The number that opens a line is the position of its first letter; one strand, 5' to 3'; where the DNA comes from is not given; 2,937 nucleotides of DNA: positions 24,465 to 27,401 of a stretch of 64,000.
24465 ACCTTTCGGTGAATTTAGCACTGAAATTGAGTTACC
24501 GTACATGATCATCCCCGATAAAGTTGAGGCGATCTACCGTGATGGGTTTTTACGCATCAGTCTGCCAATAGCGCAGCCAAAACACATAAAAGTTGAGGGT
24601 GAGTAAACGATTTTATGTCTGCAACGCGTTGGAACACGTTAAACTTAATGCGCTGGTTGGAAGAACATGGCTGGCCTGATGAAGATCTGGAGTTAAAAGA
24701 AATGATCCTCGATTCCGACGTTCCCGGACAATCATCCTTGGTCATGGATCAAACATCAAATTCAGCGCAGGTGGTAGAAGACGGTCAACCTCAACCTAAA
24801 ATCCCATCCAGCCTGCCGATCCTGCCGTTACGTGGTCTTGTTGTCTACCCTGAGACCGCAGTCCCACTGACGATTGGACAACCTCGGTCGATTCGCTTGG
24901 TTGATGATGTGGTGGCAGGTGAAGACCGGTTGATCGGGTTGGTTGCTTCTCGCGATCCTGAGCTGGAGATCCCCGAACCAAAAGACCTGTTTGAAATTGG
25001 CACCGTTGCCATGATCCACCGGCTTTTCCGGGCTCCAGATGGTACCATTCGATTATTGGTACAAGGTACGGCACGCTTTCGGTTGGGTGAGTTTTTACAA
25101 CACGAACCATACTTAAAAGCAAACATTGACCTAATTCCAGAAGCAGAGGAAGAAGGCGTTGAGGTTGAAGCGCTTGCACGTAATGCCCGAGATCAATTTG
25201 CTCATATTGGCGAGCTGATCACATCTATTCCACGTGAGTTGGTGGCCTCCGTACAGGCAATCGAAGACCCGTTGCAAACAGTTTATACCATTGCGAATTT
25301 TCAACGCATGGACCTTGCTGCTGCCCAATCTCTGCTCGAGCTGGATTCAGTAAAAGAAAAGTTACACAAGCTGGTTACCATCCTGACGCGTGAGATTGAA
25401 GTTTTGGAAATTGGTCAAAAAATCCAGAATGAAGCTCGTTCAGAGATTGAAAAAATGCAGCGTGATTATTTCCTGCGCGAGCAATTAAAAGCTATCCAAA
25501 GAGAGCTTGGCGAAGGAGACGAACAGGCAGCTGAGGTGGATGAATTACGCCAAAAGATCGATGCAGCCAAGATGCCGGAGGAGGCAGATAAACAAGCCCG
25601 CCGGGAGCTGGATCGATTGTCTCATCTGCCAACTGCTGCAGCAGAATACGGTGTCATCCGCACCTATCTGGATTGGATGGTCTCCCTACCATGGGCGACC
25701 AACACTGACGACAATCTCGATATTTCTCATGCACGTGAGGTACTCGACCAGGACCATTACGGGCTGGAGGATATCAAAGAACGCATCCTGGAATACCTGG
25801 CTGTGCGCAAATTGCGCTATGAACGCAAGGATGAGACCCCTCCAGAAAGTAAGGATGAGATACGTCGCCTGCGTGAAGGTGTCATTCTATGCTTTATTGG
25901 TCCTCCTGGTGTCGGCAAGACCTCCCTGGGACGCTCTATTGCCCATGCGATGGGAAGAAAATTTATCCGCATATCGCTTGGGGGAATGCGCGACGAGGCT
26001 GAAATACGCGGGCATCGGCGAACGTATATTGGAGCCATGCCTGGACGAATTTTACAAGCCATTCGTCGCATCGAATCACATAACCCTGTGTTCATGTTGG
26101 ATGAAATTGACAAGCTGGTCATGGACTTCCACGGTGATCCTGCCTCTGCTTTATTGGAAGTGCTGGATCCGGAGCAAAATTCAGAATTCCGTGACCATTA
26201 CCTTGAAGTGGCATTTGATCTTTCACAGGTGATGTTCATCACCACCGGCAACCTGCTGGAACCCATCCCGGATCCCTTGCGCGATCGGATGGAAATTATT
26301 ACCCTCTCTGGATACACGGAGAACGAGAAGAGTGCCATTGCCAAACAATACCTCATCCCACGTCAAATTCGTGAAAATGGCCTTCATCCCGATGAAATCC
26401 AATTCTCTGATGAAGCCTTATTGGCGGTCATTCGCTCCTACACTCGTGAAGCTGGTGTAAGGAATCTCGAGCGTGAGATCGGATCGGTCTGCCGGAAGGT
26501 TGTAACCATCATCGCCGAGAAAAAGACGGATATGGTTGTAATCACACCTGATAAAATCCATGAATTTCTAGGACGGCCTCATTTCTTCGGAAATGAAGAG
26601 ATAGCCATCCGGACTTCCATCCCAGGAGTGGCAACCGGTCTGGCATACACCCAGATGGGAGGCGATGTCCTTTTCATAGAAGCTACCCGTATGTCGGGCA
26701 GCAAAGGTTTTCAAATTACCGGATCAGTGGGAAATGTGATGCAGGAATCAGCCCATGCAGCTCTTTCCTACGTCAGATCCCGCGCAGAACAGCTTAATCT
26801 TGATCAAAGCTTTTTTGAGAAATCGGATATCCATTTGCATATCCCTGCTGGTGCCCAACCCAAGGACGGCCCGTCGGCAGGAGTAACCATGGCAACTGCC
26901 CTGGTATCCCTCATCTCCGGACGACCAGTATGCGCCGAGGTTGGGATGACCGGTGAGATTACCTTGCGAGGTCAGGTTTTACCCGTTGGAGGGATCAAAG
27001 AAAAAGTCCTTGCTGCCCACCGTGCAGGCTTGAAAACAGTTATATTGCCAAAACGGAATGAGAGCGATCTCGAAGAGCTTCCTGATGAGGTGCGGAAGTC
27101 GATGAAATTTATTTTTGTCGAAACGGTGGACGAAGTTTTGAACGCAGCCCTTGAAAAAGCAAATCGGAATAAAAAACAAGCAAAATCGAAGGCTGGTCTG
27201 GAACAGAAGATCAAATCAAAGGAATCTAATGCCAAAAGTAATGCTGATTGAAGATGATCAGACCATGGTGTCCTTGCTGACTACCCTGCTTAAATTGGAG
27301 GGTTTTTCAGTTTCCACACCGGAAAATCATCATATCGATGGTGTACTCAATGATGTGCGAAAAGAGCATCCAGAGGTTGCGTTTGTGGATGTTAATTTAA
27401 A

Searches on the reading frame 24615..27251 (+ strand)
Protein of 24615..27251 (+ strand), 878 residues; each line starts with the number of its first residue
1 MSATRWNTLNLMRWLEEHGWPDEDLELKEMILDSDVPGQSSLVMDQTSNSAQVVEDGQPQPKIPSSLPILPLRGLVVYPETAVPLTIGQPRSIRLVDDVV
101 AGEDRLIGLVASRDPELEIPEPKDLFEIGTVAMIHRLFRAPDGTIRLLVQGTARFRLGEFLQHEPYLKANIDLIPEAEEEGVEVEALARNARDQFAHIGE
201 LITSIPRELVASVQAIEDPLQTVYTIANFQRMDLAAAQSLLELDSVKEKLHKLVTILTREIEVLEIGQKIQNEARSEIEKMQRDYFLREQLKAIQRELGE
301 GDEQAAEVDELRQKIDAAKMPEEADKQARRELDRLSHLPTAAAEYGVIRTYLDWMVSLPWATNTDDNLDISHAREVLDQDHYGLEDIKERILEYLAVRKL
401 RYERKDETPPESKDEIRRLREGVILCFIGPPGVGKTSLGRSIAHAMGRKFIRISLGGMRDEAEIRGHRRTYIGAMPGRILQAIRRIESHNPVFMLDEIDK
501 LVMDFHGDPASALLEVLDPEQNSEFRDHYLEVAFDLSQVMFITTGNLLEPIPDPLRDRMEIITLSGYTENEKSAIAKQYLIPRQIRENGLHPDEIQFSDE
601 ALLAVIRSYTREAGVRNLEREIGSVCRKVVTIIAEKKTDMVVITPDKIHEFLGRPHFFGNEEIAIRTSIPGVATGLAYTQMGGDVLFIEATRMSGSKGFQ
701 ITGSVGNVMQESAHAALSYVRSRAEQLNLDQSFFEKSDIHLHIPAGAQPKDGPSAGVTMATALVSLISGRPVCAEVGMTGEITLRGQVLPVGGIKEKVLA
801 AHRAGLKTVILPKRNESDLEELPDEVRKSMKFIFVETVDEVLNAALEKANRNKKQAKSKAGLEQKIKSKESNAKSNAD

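Call 71: search_protein_families(library=pfam, proteins=[window:24615-27251:+], max_evalue=0.00001)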
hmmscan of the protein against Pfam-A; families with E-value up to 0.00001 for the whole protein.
window:24615-27251:+ (878 aa): 6 families
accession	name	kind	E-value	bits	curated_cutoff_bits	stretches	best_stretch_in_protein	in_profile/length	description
PF05362.19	Lon_C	-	1.2e-87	293.2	21.1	1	643-847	2-204/205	Lon protease (S16) C-terminal proteolytic domain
PF02190.22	LON_substr_bdg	-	1.5e-43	149.5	28.7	1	67-259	2-200/200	ATP-dependent protease La (LON) substrate-binding domain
PF00004.35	AAA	-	1.9e-26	93.5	21.2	1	425-564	1-128/131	ATPase family associated with various cellular activities (AAA)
PF22667.2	Lon_lid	-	3.1e-24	84.8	27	1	587-637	2-52/57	Lon protease AAA+ ATPase lid domain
PF13541.12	ChlI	-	1.8e-08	34.8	27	1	688-815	1-121/121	Subunit ChlI of Mg-chelatase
PF07728.20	AAA_5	-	1e-07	32.5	22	1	425-559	2-139/139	AAA domain (dynein-related subfamily)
